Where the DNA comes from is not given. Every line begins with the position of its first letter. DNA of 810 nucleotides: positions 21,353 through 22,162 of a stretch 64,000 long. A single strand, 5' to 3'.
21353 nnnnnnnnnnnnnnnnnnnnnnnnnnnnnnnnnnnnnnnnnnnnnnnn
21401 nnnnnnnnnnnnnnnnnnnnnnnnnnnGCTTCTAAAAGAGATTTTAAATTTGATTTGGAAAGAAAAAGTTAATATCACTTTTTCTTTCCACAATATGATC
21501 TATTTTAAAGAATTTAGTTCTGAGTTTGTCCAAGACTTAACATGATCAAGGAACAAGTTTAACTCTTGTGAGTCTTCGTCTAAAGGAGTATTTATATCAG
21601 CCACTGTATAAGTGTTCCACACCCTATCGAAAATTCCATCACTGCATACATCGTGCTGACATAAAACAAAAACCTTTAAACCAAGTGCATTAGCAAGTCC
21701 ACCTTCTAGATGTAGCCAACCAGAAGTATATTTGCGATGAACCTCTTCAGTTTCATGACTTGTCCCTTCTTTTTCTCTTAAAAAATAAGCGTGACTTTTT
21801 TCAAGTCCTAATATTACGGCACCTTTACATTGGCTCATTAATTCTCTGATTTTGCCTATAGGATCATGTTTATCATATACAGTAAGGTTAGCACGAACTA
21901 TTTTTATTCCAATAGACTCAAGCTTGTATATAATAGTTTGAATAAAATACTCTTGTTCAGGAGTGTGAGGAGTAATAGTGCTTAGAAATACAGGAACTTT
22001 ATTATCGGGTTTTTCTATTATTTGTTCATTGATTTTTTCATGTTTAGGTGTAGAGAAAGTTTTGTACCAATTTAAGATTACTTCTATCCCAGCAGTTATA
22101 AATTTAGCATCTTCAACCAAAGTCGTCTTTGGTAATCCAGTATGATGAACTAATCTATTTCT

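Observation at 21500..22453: DUF4145/HEPN-like plus nucleoside 2-deoxyribosyltransferase-like fusion protein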

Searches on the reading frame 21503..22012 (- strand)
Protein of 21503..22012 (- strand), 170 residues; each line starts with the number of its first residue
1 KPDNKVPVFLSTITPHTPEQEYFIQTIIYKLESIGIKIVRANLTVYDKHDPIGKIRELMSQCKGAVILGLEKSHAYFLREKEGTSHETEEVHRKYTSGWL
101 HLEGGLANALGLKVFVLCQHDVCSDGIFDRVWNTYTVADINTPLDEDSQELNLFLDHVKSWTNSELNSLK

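Call 36: find_homologous_proteins(query=A2, max_evalue=0.001)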
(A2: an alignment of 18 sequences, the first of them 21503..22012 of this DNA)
Query A2 (18 sequences) (170 aa, profile of the alignment): 54 proteins with E <= 0.001 among 3312 candidates.
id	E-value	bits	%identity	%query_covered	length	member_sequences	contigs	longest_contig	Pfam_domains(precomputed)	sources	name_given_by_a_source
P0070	1.7e-79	283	49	96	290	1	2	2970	-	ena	-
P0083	8.5e-70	252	47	95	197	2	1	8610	-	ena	-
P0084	1.6e-69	251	47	99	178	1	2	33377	-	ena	-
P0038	3.6e-68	246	56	92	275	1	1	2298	-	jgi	jgi:hypothetical protein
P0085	7.4e-68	245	49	81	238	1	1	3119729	-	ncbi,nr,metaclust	ncbi:hypothetical protein P261_00129 [Lachnospiraceae bacterium TWA4]|nr:hypothetical protein P261_0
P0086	8.3e-68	245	50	82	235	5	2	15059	-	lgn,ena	-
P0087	3.0e-67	243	50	82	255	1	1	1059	-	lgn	-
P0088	8.1e-67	242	84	83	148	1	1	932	-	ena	-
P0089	1.0e-66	242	51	81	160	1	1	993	-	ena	-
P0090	1.6e-65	238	55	93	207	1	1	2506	-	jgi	jgi:hypothetical protein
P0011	3.4e-65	237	55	94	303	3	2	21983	-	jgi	jgi:hypothetical protein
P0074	5.0e-65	236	45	92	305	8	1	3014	-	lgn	-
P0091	5.2e-65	236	50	84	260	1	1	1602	-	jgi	-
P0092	5.7e-65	236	52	80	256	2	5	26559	-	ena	-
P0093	6.7e-65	236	49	91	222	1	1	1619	-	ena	-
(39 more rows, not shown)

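Call 37: search_solved_structures(query=A2, max_evalue=10, show_alignments=4)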
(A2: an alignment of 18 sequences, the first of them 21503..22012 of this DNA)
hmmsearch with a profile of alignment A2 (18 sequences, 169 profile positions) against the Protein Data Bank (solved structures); distinct sequences matched with E-value up to 10: 2.
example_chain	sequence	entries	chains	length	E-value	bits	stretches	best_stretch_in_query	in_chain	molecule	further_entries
4ux5_A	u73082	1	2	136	0.55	13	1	54-115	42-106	TRANSCRIPTION FACTOR MBP1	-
2vyo_A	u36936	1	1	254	1.1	12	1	25-62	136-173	POLYSACCHARIDE DEACETYLASE DOMAIN-CONTAINING PROTEIN ECU11_0510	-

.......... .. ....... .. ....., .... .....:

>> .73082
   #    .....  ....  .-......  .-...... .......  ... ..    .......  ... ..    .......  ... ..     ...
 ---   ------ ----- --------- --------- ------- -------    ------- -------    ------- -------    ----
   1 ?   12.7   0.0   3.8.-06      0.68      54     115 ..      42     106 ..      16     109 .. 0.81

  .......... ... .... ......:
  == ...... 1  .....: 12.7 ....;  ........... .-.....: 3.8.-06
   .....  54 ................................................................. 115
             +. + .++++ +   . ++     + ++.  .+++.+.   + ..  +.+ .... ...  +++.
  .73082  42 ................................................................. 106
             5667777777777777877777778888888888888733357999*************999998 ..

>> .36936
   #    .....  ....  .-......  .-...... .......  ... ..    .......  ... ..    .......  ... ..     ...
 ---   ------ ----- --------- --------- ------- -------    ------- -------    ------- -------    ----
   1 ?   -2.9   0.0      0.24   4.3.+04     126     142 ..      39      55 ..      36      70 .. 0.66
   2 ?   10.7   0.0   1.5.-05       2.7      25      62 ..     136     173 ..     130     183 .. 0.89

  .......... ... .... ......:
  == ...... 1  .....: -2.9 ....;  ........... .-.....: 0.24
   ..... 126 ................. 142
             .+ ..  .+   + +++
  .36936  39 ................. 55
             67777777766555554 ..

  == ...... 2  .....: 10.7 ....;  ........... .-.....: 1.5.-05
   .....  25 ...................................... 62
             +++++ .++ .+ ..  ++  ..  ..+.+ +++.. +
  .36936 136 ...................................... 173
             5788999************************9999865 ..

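Call 47: search_protein_representatives(alignment_id=A3)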
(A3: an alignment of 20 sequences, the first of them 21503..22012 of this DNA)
Query: 20 sequences, 258 profile positions. Proteins with E-value up to 0.001 (for the whole library): 1342; up to 1e-10: 908; up to 1e-30: 86. The best 150 are listed.
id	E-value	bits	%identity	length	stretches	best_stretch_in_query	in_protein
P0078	5.9e-93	327.5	-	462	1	7-254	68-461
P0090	1.3e-78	280.6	-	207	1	53-248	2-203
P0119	3.5e-78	279.1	-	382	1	3-252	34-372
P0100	2.3e-74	266.6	-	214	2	86-254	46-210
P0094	1.2e-73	264.3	-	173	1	89-257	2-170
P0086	5.2e-73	262.1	-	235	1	47-250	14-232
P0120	6.8e-72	258.5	-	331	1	43-250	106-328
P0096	1.4e-70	254.2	-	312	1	37-247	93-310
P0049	5.2e-68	245.8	-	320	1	38-250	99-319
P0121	5.2e-68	245.8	-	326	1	38-255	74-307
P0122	1.6e-67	244.2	-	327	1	51-250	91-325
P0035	2.5e-67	243.5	-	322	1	38-252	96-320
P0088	5.1e-67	242.5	-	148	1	87-226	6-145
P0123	1.1e-66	241.5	-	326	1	40-244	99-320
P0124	1.6e-66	240.9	-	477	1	51-251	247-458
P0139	2.7e-46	174.6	-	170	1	87-251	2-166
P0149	5.7e-38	147.3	-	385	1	81-255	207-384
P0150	9.6e-38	146.6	-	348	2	89-255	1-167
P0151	6.5e-36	140.6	-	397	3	88-226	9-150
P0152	6.8e-36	140.5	-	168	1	90-253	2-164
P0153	1.7e-35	139.2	-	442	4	106-247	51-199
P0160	1.1e-33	133.3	-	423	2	82-251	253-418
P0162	1.9e-33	132.5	-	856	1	52-254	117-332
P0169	2.5e-32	128.8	-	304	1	90-248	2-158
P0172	4.5e-32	128.0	-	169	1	89-253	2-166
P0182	7.1e-31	124.1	-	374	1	83-254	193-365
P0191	4.2e-30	121.5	-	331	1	90-253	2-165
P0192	4.8e-30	121.4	-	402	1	56-240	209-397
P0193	4.8e-30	121.3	-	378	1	91-250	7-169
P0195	5.9e-30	121.0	-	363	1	90-231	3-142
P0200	9.1e-30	120.4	-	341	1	89-250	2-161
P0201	1.1e-29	120.2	-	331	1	61-235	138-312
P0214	4.4e-29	118.2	-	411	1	56-248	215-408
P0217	6.6e-29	117.6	-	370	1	91-250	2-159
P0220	7.4e-29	117.4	-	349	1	89-219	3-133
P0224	1.0e-28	117.0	-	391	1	81-237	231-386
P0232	3.3e-28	115.3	-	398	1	90-254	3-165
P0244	7.5e-28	114.1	-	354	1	91-237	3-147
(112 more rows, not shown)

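Call 49: search_protein_families(library=pfam, alignment_id=A4, max_evalue=0.01)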
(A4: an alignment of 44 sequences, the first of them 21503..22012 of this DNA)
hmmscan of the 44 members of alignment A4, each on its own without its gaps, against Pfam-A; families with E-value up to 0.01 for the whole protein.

A. member 1, window:21503-22012:- (170 aa): 0 families

B. families by the number of members that match (of 44 scanned): 33 families (the first 25 are shown)
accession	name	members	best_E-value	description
PF13676.11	TIR_2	5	9.7e-28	TIR domain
PF01582.25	TIR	4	2.3e-06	TIR domain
PF00805.28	Pentapeptide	3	1.3e-14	Pentapeptide repeats (8 copies)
PF13599.13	Pentapeptide_4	3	4.7e-09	Pentapeptide repeat region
PF13576.12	Pentapeptide_3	3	2e-06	Pentapeptide repeats (9 copies)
PF00069.31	Pkinase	2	9.4e-35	Protein kinase domain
PF07714.23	PK_Tyr_Ser-Thr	2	4.4e-22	Protein tyrosine and serine/threonine kinase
PF12770.12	CHAT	2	8e-11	CHAT domain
PF03109.22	ABC1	2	1.8e-07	ABC1 atypical kinase-like domain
PF23894.2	LD_SV2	2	1e-05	SV2A/B/C luminal domain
PF02026.21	RyR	1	6.3e-28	RyR domain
PF19960.5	EAD7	1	6.2e-25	Effector-associated domain 7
PF14015.11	DUF4231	1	1.2e-23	Protein of unknown function (DUF4231)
PF08238.18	Sel1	1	2.6e-23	Sel1 repeat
PF19955.5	EAD1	1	1.2e-17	Effector-associated domain 1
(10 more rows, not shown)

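Call 50: search_protein_families(library=pfam, proteins=[P0150, P0151, P0153, P0160, P0191, P0193, P0200, P0217, P0232, P0244], max_evalue=0.01)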
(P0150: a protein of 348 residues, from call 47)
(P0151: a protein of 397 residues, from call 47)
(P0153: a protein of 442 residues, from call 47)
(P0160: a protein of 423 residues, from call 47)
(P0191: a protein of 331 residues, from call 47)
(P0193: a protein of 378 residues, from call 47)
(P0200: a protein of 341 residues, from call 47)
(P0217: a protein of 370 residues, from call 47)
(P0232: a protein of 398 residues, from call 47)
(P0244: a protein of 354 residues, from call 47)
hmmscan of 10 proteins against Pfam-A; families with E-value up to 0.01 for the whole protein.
P0150 (348 aa): 2 families
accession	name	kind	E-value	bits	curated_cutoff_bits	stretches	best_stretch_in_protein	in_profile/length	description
PF13676.11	TIR_2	-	9.7e-28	97.5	28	1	214-334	1-121/122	TIR domain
PF01582.25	TIR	-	2.3e-06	28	21.3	1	214-312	4-102/179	TIR domain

P0151 (397 aa): 0 families

P0153 (442 aa): 0 families

P0160 (423 aa): 10 families
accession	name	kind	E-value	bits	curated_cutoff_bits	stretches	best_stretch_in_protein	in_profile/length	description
PF05057.20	DUF676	-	3.2e-13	50.1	20.3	1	10-160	4-137/217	Putative serine esterase (DUF676)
PF07819.20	PGAP1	-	6.3e-11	42.9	24.3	1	14-232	7-196/233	PGAP1-like alpha/beta domain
PF02450.21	LCAT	-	2.4e-06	27.5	21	1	94-165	107-180/392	Lecithin:cholesterol acyltransferase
PF00561.26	Abhydrolase_1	-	8.7e-06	26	25.8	1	13-122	2-84/245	alpha/beta hydrolase fold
PF12697.13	Abhydrolase_6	-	1.5e-05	26.2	26.3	1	14-136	1-85/217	Alpha/beta hydrolase family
PF24096.1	DUF7379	-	8.1e-05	23.1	33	1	94-158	56-123/191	Domain of unknown function (DUF7379)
PF05990.18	DUF900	-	0.00013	22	20.5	1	86-165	75-137/232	Alpha/beta hydrolase of unknown function (DUF900)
PF02089.21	Palm_thioest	-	0.00014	22.1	26.8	1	88-160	51-120/254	Palmitoyl protein thioesterase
PF01764.32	Lipase_3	-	0.0027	18.1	22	1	19-151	6-108/140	Lipase (class 3)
PF06028.17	DUF915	-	0.0087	15.9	22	0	84-154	85-150/255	Alpha/beta hydrolase of unknown function (DUF915)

P0191 (331 aa): 3 families
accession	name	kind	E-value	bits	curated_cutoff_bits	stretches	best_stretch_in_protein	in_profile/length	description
PF14015.11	DUF4231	-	1.2e-23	83.9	24.7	1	192-296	2-102/103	Protein of unknown function (DUF4231)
PF18181.6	SLATT_1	-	1.5e-08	35.1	26.3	1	188-314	5-122/122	SMODS and SLOG-associating 2TM effector domain 1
PF18184.6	SLATT_3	-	2.1e-05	25.3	26.3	1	197-319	8-132/155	SMODS and SLOG-associating 2TM effector domain 3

P0193 (378 aa): 0 families

P0200 (341 aa): 0 families

P0217 (370 aa): 0 families

P0232 (398 aa): 1 family
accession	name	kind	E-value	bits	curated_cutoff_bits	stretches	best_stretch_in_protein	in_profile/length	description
PF12770.12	CHAT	-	8e-11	42.3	24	1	221-361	107-258/289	CHAT domain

P0244 (354 aa): 2 families
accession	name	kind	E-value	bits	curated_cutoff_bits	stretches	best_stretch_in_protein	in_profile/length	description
PF13676.11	TIR_2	-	5e-16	59.7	28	1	187-300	2-109/122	TIR domain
PF01582.25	TIR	-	1.9e-05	25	21.3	1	196-283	12-98/179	TIR domain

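Call 51: search_protein_families(library=pfam, proteins=[P0162, P0169, P0182, P0192, P0195, P0201, P0214, P0220, P0224, P0149], max_evalue=0.01)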
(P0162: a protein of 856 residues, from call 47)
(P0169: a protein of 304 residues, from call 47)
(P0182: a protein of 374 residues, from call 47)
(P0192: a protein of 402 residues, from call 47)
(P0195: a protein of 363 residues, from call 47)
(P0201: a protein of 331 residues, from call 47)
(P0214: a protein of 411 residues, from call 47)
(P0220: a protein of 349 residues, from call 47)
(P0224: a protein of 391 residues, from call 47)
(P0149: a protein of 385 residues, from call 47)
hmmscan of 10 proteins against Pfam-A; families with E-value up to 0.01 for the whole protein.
P0162 (856 aa): 4 families
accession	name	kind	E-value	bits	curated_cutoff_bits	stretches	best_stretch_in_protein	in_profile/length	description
PF08238.18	Sel1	-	2.6e-23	82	30.7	3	737-769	2-35/36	Sel1 repeat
PF13676.11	TIR_2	-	2.2e-12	48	28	1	335-435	1-98/122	TIR domain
PF01582.25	TIR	-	3.7e-06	27.3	21.3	1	334-418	3-81/179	TIR domain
PF23310.1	TPR_27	-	8.9e-06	25.8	27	0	673-712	35-74/110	Plant tetratrico peptide repeats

P0169 (304 aa): 0 families

P0182 (374 aa): 2 families
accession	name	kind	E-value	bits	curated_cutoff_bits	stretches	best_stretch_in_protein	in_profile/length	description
PF13365.12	Trypsin_2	-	4.6e-14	53.8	27.6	1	21-173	1-144/144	Trypsin-like peptidase domain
PF00089.32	Trypsin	-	3.9e-05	24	20.6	1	21-178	27-199/220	Trypsin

P0192 (402 aa): 4 families
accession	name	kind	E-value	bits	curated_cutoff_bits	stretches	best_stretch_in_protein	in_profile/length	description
PF00805.28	Pentapeptide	-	1.6e-12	47.2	20.2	2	146-182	4-40/40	Pentapeptide repeats (8 copies)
PF13599.13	Pentapeptide_4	-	4.7e-09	36.6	38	1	173-213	1-41/78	Pentapeptide repeat region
PF13576.12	Pentapeptide_3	-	2e-06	28.4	27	1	166-205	2-44/48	Pentapeptide repeats (9 copies)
PF23894.2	LD_SV2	-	1e-05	26.2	29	1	150-210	32-92/92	SV2A/B/C luminal domain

P0195 (363 aa): 2 families
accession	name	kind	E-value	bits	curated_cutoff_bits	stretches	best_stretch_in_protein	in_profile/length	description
PF19960.5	EAD7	-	6.2e-25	87.2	32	1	198-259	1-62/62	Effector-associated domain 7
PF19955.5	EAD1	-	1.2e-17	64.5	24.2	1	277-357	4-87/90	Effector-associated domain 1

P0201 (331 aa): 2 families
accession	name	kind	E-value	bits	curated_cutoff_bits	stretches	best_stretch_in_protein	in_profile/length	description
PF13676.11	TIR_2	-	3.7e-12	47.2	28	1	7-103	1-93/122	TIR domain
PF01582.25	TIR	-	1.2e-05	25.7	21.3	1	22-101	18-96/179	TIR domain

P0214 (411 aa): 4 families
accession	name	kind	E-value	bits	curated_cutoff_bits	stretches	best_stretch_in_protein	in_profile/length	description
PF00805.28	Pentapeptide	-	1.3e-09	37.8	20.2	1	177-209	8-40/40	Pentapeptide repeats (8 copies)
PF13599.13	Pentapeptide_4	-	5.6e-09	36.4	38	1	151-220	12-78/78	Pentapeptide repeat region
PF23894.2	LD_SV2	-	0.0041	17.9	29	0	156-207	41-92/92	SV2A/B/C luminal domain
PF13576.12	Pentapeptide_3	-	0.0056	17.3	27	0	184-223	3-41/48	Pentapeptide repeats (9 copies)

P0220 (349 aa): 0 families

P0224 (391 aa): 3 families
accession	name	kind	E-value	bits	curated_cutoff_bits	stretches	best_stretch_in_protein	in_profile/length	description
PF00805.28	Pentapeptide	-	1.3e-14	53.8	20.2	2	169-206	1-38/40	Pentapeptide repeats (8 copies)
PF13599.13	Pentapeptide_4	-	5.7e-09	36.4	38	1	139-206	11-78/78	Pentapeptide repeat region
PF13576.12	Pentapeptide_3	-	6.1e-06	26.8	27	1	171-206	1-38/48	Pentapeptide repeats (9 copies)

P0149 (385 aa): 1 family
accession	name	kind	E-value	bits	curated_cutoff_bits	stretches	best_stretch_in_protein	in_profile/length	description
PF12770.12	CHAT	-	3e-08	33.9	24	1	18-161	105-259/289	CHAT domain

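Call 62: search_solved_structures(query=A4, max_evalue=10, show_alignments=5)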
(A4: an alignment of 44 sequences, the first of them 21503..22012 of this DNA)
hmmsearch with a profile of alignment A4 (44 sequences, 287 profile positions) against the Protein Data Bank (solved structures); distinct sequences matched with E-value up to 10: 3.
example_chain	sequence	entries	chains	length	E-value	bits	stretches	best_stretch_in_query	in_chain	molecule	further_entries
9si3_L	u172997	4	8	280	0.39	13.4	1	143-249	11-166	Borealin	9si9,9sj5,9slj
9dze_A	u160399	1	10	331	3.4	10.3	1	144-273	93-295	pD5-14 A component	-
9sob_J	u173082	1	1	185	6.5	9.4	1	153-253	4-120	Nuclear pore complex protein NUP62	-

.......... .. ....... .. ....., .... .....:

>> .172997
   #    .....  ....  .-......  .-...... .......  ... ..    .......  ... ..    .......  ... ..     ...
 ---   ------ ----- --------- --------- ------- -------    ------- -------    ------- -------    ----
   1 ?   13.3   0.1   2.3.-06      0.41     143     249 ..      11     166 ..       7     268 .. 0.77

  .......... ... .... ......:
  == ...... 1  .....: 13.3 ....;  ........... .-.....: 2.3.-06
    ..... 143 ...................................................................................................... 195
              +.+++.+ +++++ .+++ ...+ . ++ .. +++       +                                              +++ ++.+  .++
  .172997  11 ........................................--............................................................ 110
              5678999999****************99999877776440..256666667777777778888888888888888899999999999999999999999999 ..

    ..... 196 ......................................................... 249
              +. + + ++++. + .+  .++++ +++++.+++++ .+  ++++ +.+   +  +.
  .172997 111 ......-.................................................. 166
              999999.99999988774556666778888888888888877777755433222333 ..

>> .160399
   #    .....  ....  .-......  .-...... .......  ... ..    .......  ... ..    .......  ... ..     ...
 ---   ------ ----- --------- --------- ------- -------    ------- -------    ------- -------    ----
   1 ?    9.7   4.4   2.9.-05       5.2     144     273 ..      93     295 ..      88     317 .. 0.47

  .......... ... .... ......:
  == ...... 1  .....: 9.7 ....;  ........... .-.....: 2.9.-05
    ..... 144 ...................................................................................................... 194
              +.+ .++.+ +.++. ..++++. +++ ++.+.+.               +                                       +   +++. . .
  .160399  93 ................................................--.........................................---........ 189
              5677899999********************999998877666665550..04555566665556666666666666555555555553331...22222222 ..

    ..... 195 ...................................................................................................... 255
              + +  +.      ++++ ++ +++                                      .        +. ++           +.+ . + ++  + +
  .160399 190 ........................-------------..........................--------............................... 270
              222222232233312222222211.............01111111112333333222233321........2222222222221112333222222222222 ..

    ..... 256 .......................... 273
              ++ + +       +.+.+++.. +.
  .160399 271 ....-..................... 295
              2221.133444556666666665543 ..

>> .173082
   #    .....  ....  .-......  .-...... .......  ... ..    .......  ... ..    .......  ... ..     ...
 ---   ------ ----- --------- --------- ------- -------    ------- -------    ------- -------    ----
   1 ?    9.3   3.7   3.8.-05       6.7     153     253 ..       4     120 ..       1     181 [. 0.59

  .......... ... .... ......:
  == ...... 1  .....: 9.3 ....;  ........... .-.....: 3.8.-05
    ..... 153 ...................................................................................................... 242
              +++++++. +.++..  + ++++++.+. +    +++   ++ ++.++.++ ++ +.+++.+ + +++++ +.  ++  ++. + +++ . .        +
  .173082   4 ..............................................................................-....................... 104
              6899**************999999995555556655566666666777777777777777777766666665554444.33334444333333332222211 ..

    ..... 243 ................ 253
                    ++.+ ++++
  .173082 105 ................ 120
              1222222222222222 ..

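Call 82: find_encoding_contigs(protein=P0139, flank=6000, max_places=4)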
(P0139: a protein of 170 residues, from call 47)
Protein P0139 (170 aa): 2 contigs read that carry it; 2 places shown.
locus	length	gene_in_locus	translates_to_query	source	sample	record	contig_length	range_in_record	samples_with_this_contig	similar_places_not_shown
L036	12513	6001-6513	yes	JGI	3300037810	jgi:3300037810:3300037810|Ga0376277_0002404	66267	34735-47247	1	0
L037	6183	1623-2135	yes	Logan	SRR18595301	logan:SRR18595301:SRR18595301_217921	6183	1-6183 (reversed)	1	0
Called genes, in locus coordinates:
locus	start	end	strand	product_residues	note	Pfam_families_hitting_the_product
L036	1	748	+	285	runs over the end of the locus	PF11564:BpuJI_N (weak)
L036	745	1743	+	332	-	PF00004:AAA (weak), PF07728:AAA_5, PF13401:AAA_22 (weak)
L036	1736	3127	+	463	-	PF10117:McrBC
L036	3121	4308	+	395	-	PF00145:DNA_methylase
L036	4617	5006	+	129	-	PF08937:ThsB_TIR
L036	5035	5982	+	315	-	PF00656:Peptidase_C14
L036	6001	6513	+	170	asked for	-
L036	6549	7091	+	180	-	PF07087:DUF1353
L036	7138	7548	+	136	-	PF08937:ThsB_TIR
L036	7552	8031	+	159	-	PF24838:8xMP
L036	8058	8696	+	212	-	-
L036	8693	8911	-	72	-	PF13560:HTH_31 (weak), PF12844:HTH_19, PF01381:HTH_3, PF13413:HTH_25 (weak), PF13443:HTH_26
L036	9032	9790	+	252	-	-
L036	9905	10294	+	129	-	PF01844:HNH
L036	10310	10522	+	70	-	-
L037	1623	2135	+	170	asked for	-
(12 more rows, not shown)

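Call 84: find_encoding_contigs(protein=P0152, flank=6000, max_places=3)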
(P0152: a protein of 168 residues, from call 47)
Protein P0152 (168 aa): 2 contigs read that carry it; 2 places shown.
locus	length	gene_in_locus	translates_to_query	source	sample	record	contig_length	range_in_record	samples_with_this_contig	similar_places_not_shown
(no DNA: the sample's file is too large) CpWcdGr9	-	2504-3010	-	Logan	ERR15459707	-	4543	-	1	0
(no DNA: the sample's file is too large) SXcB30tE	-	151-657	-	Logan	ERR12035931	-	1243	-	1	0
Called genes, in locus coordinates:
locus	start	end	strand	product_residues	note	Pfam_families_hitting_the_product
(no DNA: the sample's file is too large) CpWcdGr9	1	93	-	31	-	?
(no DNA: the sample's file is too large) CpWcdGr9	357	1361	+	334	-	-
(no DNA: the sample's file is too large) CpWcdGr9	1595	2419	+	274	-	PF08867:FRG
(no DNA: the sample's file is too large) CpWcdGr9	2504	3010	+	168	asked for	-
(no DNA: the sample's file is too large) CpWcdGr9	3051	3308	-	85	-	-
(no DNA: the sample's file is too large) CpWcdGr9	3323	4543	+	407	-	?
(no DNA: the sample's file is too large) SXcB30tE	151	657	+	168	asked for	-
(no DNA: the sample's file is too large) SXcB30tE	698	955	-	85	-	-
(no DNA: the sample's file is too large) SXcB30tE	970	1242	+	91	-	?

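Call 85: find_encoding_contigs(protein=P0172, flank=6000, max_places=3)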
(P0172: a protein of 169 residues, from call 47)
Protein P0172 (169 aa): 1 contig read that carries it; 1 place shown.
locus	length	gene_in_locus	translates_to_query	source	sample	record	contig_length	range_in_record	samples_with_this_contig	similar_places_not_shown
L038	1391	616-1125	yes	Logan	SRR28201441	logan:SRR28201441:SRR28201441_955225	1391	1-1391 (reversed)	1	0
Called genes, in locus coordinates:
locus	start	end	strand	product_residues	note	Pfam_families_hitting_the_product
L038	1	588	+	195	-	?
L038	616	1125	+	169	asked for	-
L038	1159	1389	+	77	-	?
